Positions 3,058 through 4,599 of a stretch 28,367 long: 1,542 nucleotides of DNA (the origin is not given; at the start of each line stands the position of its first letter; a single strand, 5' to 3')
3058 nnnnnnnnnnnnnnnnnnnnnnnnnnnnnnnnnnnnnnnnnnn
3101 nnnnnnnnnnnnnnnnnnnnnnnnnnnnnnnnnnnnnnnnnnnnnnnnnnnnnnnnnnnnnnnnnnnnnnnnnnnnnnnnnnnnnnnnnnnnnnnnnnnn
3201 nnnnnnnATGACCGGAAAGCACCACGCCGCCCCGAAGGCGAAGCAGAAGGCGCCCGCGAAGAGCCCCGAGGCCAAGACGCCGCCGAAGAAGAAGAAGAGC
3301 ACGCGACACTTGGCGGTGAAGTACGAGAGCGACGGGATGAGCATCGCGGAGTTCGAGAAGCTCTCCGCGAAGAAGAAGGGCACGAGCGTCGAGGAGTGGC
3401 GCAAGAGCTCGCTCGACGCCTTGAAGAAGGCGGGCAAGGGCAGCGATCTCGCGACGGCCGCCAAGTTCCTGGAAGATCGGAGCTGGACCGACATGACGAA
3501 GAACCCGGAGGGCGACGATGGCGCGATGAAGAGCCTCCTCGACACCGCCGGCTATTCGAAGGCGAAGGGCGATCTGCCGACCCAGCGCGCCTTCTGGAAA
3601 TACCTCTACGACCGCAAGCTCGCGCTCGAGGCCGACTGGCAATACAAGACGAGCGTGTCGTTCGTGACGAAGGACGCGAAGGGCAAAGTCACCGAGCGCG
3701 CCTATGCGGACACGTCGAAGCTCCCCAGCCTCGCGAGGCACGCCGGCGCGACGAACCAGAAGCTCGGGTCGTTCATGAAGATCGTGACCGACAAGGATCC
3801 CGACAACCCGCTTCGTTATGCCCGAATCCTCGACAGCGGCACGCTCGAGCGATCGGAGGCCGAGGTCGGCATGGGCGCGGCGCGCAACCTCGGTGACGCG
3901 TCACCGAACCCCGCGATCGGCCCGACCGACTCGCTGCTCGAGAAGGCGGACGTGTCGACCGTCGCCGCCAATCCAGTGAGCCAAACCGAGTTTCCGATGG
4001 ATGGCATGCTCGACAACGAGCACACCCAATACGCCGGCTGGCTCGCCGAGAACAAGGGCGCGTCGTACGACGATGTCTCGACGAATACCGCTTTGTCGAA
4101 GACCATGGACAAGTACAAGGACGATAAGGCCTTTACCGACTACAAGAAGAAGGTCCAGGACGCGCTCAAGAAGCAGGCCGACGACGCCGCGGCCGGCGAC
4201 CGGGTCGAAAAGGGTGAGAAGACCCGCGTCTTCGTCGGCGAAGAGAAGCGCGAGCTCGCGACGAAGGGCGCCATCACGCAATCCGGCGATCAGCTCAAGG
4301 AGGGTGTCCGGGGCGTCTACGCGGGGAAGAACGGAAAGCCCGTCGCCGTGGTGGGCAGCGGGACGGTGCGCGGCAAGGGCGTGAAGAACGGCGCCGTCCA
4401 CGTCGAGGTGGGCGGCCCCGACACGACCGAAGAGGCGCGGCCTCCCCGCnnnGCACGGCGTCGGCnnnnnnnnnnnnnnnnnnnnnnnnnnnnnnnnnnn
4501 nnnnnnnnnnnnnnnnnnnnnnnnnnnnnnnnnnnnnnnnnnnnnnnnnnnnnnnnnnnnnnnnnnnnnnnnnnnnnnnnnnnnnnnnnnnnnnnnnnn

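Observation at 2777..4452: Orphan DUF1795 (EagT6-like) chaperone translationally coupled to a lysine-rich, H1-tailed protein of lower GC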

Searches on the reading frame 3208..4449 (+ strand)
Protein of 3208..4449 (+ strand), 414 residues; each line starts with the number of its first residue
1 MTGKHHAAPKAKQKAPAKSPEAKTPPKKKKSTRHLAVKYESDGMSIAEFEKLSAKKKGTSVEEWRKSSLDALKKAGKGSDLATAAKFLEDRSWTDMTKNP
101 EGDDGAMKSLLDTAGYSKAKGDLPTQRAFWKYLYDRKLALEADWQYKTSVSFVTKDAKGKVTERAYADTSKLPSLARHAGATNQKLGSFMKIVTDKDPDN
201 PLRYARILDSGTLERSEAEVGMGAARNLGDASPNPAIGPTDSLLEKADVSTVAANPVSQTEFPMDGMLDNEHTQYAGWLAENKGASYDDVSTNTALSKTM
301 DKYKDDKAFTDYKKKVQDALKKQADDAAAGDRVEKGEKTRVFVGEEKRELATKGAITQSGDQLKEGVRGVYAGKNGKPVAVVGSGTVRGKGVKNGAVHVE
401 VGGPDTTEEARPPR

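Call 7: search_protein_families(library=pfam, proteins=[window:3208-4449:+], max_evalue=1)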
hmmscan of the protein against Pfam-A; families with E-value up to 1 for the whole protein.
window:3208-4449:+ (414 aa): 1 family
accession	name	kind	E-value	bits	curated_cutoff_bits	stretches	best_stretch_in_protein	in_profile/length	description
PF09164.15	VitD-bind_III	-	0.016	15.6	27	1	306-328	8-30/65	Vitamin D binding protein, domain III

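Call 8: search_protein_families(library=ncbifam, proteins=[window:3208-4449:+], max_evalue=1)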
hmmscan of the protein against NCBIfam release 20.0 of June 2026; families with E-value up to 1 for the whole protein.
window:3208-4449:+ (414 aa): 0 families

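Call 9: find_homologous_proteins(query=window:3208-4449:+, max_evalue=0.001)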
Query window:3208-4449:+ (414 aa): 15 proteins with E <= 0.001 among 8000 candidates.
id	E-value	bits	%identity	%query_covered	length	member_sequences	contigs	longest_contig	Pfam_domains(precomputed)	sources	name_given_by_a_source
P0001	3.1e-266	901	100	100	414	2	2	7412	-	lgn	-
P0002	2.6e-209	714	80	100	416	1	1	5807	-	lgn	-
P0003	3.2e-206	704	82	93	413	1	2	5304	-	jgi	jgi:hypothetical protein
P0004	2.4e-195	668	78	92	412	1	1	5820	-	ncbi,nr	ncbi:MAG TPA: hypothetical protein VL400_25790 [Polyangiaceae bacterium]|nr:hypothetical protein [Po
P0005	3.1e-195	668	79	93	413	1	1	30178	-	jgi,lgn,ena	-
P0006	5.2e-186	637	75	93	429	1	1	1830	-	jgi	jgi:hypothetical protein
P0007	1.3e-157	544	65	92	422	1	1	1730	-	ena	-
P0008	1.0e-83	300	42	89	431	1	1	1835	-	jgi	jgi:hypothetical protein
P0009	1.4e-71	260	42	91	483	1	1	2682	PF01471.24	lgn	-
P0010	7.2e-62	228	40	91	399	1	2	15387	-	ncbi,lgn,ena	-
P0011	2.1e-60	224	40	91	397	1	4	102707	-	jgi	jgi:hypothetical protein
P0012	6.8e-58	215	39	92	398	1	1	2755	-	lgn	-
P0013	3.7e-56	210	38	91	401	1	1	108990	-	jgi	jgi:hypothetical protein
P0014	8.9e-47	179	35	91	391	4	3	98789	-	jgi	jgi:hypothetical protein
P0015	5.8e-16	77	31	88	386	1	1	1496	-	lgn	-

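Call 12: find_encoding_contigs(protein=P0011, flank=10000, max_places=3)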
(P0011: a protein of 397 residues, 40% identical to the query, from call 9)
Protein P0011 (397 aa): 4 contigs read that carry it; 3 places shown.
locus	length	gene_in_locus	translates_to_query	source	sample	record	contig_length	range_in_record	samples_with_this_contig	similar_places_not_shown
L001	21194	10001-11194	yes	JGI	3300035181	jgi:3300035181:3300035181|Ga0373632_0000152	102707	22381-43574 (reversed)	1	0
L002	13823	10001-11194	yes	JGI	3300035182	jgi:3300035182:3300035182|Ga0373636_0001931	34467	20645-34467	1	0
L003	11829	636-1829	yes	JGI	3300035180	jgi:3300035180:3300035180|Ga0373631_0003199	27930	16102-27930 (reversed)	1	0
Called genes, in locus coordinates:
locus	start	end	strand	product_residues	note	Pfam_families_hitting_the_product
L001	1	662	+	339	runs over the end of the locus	PF12625:Arabinose_bd, PF12833:HTH_18, PF00165:HTH_AraC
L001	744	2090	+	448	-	-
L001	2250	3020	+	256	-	PF12146:Hydrolase_4, PF00561:Abhydrolase_1, PF12697:Abhydrolase_6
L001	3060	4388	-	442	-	PF05853:BKACE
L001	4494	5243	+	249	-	PF01255:Prenyltransf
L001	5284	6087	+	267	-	PF01148:CTP_transf_1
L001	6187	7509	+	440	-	PF02812:ELFV_dehydrog_N, PF00208:ELFV_dehydrog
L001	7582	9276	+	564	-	PF01406:tRNA-synt_1e, PF01921:tRNA-synt_1f (faint), PF01406:tRNA-synt_1e, PF09190:DALR_2 (weak), PF23493:CysS_C (weak)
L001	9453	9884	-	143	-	PF08786:DcrB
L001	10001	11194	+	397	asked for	-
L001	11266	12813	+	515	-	PF00069:Pkinase, PF07714:PK_Tyr_Ser-Thr, PF01636:APH (faint)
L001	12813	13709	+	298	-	-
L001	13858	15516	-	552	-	-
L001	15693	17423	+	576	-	-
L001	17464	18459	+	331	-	PF00923:TAL_FSA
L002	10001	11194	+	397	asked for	-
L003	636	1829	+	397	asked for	-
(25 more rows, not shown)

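Call 13: find_encoding_contigs(protein=P0005, flank=10000, max_places=3)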
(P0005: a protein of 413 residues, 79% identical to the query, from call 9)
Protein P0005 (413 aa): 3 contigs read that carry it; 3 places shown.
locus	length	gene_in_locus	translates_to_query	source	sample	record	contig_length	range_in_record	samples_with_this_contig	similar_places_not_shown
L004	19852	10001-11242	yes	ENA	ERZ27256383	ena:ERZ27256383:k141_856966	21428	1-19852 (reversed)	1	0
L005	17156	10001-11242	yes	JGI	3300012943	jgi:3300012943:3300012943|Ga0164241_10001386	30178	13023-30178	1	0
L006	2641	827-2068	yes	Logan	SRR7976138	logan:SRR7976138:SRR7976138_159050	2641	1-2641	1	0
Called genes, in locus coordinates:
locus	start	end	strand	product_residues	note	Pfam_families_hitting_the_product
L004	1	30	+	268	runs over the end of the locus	PF02634:FdhD-NarQ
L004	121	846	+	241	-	PF00106:adh_short, PF08659:KR, PF13561:adh_short_C2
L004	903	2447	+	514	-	PF00092:VWA, PF13519:VWA_2, PF13768:VWA_3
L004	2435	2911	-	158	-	PF01980:TrmO_N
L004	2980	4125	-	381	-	-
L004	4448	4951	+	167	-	PF01814:Hemerythrin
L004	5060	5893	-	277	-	PF12706:Lactamase_B_2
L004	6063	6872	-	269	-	-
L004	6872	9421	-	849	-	PF03544:TonB_C, PF07715:Plug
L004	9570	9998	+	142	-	PF08786:DcrB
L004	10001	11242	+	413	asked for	-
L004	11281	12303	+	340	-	PF01545:Cation_efflux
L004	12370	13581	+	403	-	PF02441:Flavoprotein, PF04127:DFP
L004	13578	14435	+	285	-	PF02517:Rce1-like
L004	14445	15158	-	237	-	PF00440:TetR_N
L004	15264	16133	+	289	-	PF01073:3Beta_HSD, PF01370:Epimerase (weak), PF02254:TrkA_N (weak), PF05368:NmrA, PF13460:NAD_binding_10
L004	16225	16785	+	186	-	PF00582:Usp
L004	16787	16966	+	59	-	-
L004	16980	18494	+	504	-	PF00070:Pyr_redox (faint), PF00890:FAD_binding_2 (weak), PF01266:DAO (weak), PF01946:Thi4 (faint), PF07992:Pyr_redox_2 (weak), PF12831:FAD_oxidored, PF01593:Amino_oxidase, PF13450:NAD_binding_8, +1 more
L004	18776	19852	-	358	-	?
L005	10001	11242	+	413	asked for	-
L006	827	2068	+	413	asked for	-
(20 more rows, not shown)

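Call 15: find_encoding_contigs(protein=P0013, flank=10000, max_places=2)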
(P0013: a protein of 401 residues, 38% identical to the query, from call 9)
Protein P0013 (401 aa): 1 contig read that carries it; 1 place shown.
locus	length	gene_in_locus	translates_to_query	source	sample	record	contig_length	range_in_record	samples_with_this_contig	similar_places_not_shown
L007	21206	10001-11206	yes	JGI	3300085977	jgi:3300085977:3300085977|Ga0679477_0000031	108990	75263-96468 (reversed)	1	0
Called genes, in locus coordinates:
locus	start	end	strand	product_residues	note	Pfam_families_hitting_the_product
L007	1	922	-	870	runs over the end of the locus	PF13620:CarboxypepD_reg (weak)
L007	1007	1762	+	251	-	PF00561:Abhydrolase_1, PF12146:Hydrolase_4 (weak), PF12697:Abhydrolase_6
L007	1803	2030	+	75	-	-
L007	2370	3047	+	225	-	PF10895:DUF2715 (weak)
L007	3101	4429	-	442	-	PF05853:BKACE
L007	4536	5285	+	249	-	PF01255:Prenyltransf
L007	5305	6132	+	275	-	PF01148:CTP_transf_1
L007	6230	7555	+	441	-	PF02812:ELFV_dehydrog_N, PF00208:ELFV_dehydrog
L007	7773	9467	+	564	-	PF01406:tRNA-synt_1e, PF09190:DALR_2 (weak)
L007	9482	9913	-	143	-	PF08786:DcrB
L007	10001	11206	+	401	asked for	-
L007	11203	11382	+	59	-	-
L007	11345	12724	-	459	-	PF01609:DDE_Tnp_1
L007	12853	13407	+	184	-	PF01471:PG_binding_1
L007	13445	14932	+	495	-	-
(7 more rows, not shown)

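Call 16: find_encoding_contigs(protein=P0014, flank=10000, max_places=2)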
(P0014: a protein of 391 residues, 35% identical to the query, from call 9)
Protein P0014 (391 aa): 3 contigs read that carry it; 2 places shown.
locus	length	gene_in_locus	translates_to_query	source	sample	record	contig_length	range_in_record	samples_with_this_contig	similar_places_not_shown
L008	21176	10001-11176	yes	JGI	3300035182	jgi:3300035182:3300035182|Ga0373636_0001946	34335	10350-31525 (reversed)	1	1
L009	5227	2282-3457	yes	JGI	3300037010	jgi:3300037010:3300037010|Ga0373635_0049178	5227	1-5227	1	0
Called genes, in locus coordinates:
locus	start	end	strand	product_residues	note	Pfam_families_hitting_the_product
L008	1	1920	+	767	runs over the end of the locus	PF13493:DUF4118, PF00989:PAS, PF08448:PAS_4, PF13426:PAS_9, PF00989:PAS, PF08448:PAS_4, PF08447:PAS_3, PF00512:HisKA, +4 more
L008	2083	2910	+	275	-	PF02492:cobW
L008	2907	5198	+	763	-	PF00708:Acylphosphatase, PF07503:zf-HYPF, PF01300:Sua5_yciO_yrdC, PF17788:HypF_C, PF22521:HypF_C_2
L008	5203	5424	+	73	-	PF01455:HupF_HypC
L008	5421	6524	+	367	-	PF01924:HypD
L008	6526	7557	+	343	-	PF00586:AIRS, PF02769:AIRS_C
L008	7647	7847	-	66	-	-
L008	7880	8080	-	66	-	-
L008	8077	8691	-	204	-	-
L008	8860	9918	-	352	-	PF13449:Phytase-like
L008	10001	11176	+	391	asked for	-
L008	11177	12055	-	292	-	-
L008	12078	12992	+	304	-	-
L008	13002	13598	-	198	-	-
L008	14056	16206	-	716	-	PF02897:Peptidase_S9_N, PF00326:Peptidase_S9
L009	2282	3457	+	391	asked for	-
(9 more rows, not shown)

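Call 20: search_solved_structures(query=A1, max_evalue=10, show_alignments=2)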
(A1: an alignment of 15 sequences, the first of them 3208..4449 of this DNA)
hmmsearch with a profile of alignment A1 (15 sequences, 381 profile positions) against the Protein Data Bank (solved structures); distinct sequences matched with E-value up to 10: 1.
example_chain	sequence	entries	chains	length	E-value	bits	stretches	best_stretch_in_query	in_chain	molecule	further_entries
2p3x_A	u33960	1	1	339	0.53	12.6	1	61-142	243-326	Polyphenol oxidase, chloroplast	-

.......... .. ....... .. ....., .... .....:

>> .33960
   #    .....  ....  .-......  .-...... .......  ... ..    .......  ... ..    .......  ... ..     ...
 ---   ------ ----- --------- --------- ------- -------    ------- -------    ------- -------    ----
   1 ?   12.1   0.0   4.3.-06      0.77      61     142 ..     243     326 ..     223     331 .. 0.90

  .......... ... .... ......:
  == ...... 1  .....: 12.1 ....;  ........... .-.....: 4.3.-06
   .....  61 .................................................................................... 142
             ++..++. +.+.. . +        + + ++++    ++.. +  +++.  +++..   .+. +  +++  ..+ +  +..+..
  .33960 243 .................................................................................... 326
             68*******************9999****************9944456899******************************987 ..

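Call 23: search_protein_representatives(alignment_id=A1)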
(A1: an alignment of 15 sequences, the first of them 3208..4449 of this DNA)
Query: 15 sequences, 381 profile positions. Proteins with E-value up to 0.001 (for the whole library): 72; up to 1e-10: 40; up to 1e-30: 21. The best 72 are listed.
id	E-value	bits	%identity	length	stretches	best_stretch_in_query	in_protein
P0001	8.3e-184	627.5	-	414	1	3-380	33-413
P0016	6.8e-155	532.4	-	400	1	1-378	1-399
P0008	3.0e-153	527.0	-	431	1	1-378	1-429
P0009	3.2e-143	494.0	-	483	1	2-379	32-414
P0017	2.8e-108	378.9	-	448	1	7-379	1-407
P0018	8.5e-81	288.5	-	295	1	93-375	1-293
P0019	2.9e-69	250.5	-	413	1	5-376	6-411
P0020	1.2e-68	248.5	-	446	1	4-379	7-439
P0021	4.9e-68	246.5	-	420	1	4-376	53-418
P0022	1.8e-59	218.3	-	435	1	7-376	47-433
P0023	2.0e-51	191.8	-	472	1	7-376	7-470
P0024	4.7e-50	187.3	-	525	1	23-379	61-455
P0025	6.7e-48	180.2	-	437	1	8-376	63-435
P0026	5.0e-46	174.1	-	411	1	8-375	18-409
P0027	9.5e-46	173.1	-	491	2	23-374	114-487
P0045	2.4e-14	69.8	-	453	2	291-374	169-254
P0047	6.5e-13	65.1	-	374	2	289-369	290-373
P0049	1.0e-12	64.4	-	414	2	297-376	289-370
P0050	7.2e-12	61.6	-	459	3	288-377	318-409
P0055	4.0e-08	49.3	-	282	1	282-376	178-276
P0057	1.2e-07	47.7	-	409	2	286-374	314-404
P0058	2.1e-07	46.9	-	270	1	270-367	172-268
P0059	2.8e-07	46.5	-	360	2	295-377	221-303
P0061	1.9e-06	43.8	-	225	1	269-369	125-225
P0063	6.4e-06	42.0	-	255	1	276-367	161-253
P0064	8.5e-06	41.6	-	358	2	279-368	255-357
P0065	1.1e-05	41.3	-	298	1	267-376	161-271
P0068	2.6e-05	40.0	-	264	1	286-378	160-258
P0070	3.1e-05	39.8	-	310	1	270-369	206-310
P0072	6.8e-05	38.7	-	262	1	293-369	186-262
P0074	1.5e-04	37.5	-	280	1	293-369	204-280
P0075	1.6e-04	37.4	-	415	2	281-377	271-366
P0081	6.9e-04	35.3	-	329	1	284-377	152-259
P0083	8.5e-04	35.0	-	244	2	289-378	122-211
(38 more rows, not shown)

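Call 24: search_protein_families(library=pfam, proteins=[P0045, P0047, P0049, P0050, P0055, P0057, P0059, P0064, P0075, P0081], max_evalue=0.1)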
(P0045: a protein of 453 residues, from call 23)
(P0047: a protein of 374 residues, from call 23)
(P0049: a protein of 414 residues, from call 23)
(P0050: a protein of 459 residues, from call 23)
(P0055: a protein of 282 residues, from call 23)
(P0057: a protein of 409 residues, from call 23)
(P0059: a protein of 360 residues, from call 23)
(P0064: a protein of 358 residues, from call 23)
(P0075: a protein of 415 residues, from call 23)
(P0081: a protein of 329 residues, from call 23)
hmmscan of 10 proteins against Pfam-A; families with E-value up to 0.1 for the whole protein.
P0045 (453 aa): 0 families

P0047 (374 aa): 1 family
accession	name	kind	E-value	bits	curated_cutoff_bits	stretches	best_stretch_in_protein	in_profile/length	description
PF05488.18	PAAR_motif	-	0.00011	22.7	27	1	303-358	11-63/70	PAAR motif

P0049 (414 aa): 0 families

P0050 (459 aa): 0 families

P0055 (282 aa): 0 families

P0057 (409 aa): 1 family
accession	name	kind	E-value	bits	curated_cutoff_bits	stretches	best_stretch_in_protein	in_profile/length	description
PF19450.4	DUF5988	-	0.062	13.7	27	0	201-228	26-53/70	Family of unknown function (DUF5988)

P0059 (360 aa): 2 families
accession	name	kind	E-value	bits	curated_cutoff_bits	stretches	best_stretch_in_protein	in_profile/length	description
PF05488.18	PAAR_motif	-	3.6e-08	33.9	27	2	223-286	7-69/70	PAAR motif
PF07335.16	Glyco_hydro_75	-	1.1e-06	29.4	27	1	66-162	3-107/165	Fungal chitosanase of glycosyl hydrolase group 75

P0064 (358 aa): 0 families

P0075 (415 aa): 2 families
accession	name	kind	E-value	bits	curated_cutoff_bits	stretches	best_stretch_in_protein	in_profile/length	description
PF05488.18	PAAR_motif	-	6.7e-09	36.3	27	2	316-363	6-56/70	PAAR motif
PF12353.13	eIF3g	-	0.059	14.1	24.4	0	26-82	14-72/130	Eukaryotic translation initiation factor 3 subunit G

P0081 (329 aa): 3 families
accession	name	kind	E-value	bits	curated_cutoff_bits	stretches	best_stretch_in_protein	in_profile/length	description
PF01471.23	PG_binding_1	-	1.7e-15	57.3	23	1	270-326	1-57/57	Putative peptidoglycan binding domain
PF03734.19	YkuD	-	9.2e-05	23.5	23.4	1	29-139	30-141/146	L,D-transpeptidase catalytic domain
PF09374.15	PG_binding_3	-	0.00032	21.2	24.6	1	278-305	7-33/76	Predicted Peptidoglycan domain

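Call 25: predict_structure(alignment_id=A1)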
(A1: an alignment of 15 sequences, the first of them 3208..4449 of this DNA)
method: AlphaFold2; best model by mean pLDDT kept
length: 414 residues; sequences in the alignment: 15
mean_pLDDT: 75.4   pTM: 0.70
mean pLDDT of the five models: 75.4, 74.8, 73.9, 71.8, 71.2
residues with pLDDT >= 90: 197; 70-90: 94; 50-70: 8; < 50: 115
segments of 3 or more residues with pLDDT < 50: 1-29, 330-414
pLDDT, mean of each block of 10 residues (from residue 1): 37 39 45 77 91 83 93 92 96 91 88 87 92 93 91 95 93 91 93 87 95 85 90 77 83 94 96 98 98 98 97 97 72 38 34 42 34 33 28 33 33 31
secondary structure, 60 per line:
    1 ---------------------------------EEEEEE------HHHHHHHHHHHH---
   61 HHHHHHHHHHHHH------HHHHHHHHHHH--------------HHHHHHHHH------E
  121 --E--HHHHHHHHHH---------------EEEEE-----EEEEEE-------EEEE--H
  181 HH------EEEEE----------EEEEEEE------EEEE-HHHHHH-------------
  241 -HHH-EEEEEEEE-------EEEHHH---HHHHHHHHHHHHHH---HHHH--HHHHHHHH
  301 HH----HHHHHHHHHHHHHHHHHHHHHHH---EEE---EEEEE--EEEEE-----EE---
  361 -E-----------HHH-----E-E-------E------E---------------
elements in order: E34-39 H46-57 H61-73 H80-90 H105-113 H126-135 E151-155 E161-166 E174-177 E189-193 E204-210 E217-220 H222-227 E246-253 E261-263 H270-283 H287-290 H293-302 H307-329 E333-335 E339-343 E346-350

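Call 27: fold_search(model_id=the predicted structure, library=pdb)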
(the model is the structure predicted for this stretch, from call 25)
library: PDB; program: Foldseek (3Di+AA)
matches with E <= 10: 63; with E <= 0.001: 0
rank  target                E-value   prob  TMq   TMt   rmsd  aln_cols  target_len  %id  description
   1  7tvp_A                6.7e-03  0.99  0.22  0.37   9.4       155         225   20  Viral AMG chitosanase V-Csn, E157Q mutant, chitotriose complex (released 2022-10-05)
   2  7tvm_A                1.4e-02  0.98  0.21  0.36   9.8       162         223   18  Viral AMG chitosanase V-Csn, apo structure, crystal form 2 (released 2022-10-05)
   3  7tvl                  1.5e-02  0.97  0.21  0.35   9.7       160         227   19  Viral AMG chitosanase V-Csn, apo structure (released 2022-10-05)
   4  7tvo                  1.7e-02  0.97  0.21  0.35   9.6       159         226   19  Viral AMG chitosanase V-Csn, E157Q mutant (released 2022-10-05)
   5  7tvn                  2.3e-02  0.98  0.21  0.35   7.2       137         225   21  Viral AMG chitosanase V-Csn, D148N mutant (released 2022-10-05)
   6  8kea_A                8.5e-02  0.28  0.14  0.07  22.4       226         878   16  Cyanophage A-1(L) baseplate-initiators (released 2024-04-10)
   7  5hbb_C                6.5e-01  0.01  0.05  0.06  15.0        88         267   15  Crystal structure of shaft pilin spaA from Lactobacillus rhamnosus GG - E139A mutant (released 2016-07-20)
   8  7esj_A                7.3e-01  0.13  0.12  0.14   7.9       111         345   13  Acinetobacter baumannii membrane-bound lytic murein transglycosylase A (released 2021-11-17)
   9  7xc8                  8.2e-01  0.30  0.13  0.22   5.2        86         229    9  Crystal structure of cotton alpha-like expansin GhEXLA1 (released 2023-05-17)
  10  1qdn_A                8.7e-01  0.11  0.10  0.19   7.2        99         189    8  AMINO TERMINAL DOMAIN OF THE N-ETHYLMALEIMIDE SENSITIVE FUSION PROTEIN (NSF) (released 1999-06-21)
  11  5hbb_B                1.1e+00  0.01  0.05  0.06  14.9        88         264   15  Crystal structure of shaft pilin spaA from Lactobacillus rhamnosus GG - E139A mutant (released 2016-07-20)
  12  1qdn_C                1.5e+00  0.09  0.11  0.21   6.7        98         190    9  AMINO TERMINAL DOMAIN OF THE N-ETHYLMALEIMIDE SENSITIVE FUSION PROTEIN (NSF) (released 1999-06-21)
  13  3rj2                  1.6e+00  0.04  0.09  0.22  15.2       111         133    9  Structural and functional characterization of a novel histone H3 binding protein ORF158L from the Singapore grouper irid (released 2012-02-29)
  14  2hcz_X                1.9e+00  0.07  0.12  0.19  11.8       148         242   10  Crystal structure of EXPB1 (Zea m 1), a beta-expansin and group-1 pollen allergen from maize (released 2006-08-22)
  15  6qk4                  2.1e+00  0.10  0.12  0.14   5.6        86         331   20  Lytic transglycosylase, LtgG, of Burkholderia pseudomallei. (released 2019-08-14)
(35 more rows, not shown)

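Call 37: search_protein_families(library=pfam, alignment_id=A3, max_evalue=0.1)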
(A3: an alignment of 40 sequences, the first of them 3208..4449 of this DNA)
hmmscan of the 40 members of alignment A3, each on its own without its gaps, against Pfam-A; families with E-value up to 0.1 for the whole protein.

A. member 1, window:3208-4449:+ (414 aa): 1 family
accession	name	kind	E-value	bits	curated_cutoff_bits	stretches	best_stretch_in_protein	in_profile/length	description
PF09164.15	VitD-bind_III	-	0.016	15.6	27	1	306-328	8-30/65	Vitamin D binding protein, domain III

B. families by the number of members that match (of 40 scanned): 11 families
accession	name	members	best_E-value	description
PF05488.18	PAAR_motif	17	6.7e-09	PAAR motif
PF01471.23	PG_binding_1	2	2.3e-17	Putative peptidoglycan binding domain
PF09374.15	PG_binding_3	2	6.1e-05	Predicted Peptidoglycan domain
PF07335.16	Glyco_hydro_75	1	1.1e-06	Fungal chitosanase of glycosyl hydrolase group 75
PF09164.15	VitD-bind_III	1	0.016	Vitamin D binding protein, domain III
PF11123.14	DNA_Packaging_2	1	0.028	DNA packaging protein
PF25568.1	AAA_lid_At3g28540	1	0.046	At3g28540-like, AAA+ ATPase lid domain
PF21893.1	DUF6918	1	0.05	Family of unknown function (DUF6918)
PF12353.13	eIF3g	1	0.059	Eukaryotic translation initiation factor 3 subunit G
PF19450.4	DUF5988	1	0.062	Family of unknown function (DUF5988)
PF05750.17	Rubella_Capsid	1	0.074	Rubella capsid protein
